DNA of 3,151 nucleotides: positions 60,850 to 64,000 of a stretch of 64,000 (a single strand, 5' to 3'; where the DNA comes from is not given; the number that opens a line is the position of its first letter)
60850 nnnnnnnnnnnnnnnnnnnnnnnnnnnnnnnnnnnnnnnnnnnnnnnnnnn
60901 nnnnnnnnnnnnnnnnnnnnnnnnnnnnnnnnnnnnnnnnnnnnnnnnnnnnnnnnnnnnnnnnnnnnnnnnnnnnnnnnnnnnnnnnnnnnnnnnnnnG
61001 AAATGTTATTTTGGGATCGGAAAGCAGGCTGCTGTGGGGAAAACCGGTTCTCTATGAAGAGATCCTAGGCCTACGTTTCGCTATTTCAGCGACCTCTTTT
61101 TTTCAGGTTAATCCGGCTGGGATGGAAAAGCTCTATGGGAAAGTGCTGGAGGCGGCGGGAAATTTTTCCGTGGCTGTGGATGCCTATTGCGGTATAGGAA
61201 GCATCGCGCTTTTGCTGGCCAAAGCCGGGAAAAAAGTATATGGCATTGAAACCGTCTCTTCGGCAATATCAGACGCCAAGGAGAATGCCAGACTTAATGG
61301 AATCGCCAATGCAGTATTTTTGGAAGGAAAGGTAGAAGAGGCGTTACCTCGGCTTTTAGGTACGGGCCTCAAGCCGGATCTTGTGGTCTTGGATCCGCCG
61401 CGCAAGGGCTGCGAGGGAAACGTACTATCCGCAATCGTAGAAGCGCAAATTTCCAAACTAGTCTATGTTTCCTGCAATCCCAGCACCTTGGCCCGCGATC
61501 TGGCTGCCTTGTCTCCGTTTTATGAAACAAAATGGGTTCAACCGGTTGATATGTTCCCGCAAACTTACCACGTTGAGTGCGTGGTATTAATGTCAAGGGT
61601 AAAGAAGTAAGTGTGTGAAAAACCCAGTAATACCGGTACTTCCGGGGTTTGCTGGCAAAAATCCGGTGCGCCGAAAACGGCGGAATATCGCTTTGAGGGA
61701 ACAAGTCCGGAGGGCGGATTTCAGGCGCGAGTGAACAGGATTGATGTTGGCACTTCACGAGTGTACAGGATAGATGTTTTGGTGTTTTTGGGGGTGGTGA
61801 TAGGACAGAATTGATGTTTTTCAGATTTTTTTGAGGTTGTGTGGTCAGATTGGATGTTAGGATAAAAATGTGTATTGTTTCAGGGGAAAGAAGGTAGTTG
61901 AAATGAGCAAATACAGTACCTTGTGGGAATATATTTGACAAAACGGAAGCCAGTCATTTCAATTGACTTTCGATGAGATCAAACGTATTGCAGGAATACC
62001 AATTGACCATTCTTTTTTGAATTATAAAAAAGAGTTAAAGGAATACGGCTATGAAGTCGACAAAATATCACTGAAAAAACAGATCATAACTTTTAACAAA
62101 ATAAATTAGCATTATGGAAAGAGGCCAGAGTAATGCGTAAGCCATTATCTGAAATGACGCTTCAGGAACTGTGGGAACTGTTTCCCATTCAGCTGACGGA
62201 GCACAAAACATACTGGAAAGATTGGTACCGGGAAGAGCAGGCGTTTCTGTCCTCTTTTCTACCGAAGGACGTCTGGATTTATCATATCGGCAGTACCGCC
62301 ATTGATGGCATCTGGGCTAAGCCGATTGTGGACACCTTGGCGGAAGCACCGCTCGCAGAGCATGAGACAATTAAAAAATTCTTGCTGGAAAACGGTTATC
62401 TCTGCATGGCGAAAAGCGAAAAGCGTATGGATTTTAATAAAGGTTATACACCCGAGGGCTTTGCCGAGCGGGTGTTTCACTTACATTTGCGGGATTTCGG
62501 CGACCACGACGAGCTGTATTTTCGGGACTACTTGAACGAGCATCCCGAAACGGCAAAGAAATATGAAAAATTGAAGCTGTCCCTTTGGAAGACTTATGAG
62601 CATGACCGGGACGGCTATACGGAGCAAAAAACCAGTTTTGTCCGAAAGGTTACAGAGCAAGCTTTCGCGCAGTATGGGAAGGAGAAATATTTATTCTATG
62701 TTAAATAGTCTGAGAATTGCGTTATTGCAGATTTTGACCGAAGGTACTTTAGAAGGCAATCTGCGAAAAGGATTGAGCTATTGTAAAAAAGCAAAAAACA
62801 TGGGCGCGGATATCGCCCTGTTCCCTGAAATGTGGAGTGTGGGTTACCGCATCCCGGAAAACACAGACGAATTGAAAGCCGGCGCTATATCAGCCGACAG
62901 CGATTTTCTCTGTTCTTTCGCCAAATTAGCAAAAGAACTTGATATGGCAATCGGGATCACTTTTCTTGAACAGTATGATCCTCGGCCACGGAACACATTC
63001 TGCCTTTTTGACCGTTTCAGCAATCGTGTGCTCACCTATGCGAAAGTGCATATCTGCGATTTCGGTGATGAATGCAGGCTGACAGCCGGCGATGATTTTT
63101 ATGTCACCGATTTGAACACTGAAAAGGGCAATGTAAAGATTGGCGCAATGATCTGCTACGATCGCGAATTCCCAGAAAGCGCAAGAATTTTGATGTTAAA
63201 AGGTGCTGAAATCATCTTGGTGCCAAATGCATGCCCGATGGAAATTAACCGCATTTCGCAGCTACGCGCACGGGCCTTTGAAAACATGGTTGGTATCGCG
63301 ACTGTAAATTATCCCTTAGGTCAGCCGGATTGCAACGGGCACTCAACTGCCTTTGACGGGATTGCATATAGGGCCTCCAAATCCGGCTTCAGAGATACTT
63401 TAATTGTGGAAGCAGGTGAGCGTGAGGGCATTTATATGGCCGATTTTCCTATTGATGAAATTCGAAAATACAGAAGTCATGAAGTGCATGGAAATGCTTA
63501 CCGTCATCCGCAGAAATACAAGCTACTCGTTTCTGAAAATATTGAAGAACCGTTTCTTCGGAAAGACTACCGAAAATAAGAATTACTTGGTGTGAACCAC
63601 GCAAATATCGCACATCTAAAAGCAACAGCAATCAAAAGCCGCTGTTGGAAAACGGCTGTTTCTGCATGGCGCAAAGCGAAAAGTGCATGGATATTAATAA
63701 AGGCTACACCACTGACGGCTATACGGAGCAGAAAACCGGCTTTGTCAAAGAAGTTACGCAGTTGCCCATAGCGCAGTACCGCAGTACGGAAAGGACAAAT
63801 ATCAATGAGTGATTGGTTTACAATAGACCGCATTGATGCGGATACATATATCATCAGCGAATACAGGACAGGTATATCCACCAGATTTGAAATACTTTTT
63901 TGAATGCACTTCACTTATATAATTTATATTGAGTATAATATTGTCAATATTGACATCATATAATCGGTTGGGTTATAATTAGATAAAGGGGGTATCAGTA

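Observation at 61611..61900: Array of four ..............-like direct repeats downstream of rlmD and upstream of a small conserved-looking ORF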

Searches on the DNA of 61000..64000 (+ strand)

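Call 5: search_rna_families(source=window, start=61000, end=64000, threshold=evalue, max_evalue=1)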
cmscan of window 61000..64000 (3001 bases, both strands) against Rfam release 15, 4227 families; matches with E-value up to 1: 0.
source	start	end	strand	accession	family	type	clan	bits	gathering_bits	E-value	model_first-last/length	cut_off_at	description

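Call 61: search_dna_similar(query=window:61560-61900:+, collection=plasmids, mode=distant, max_rows=15)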
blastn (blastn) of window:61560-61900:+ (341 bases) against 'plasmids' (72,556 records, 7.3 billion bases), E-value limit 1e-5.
No match.
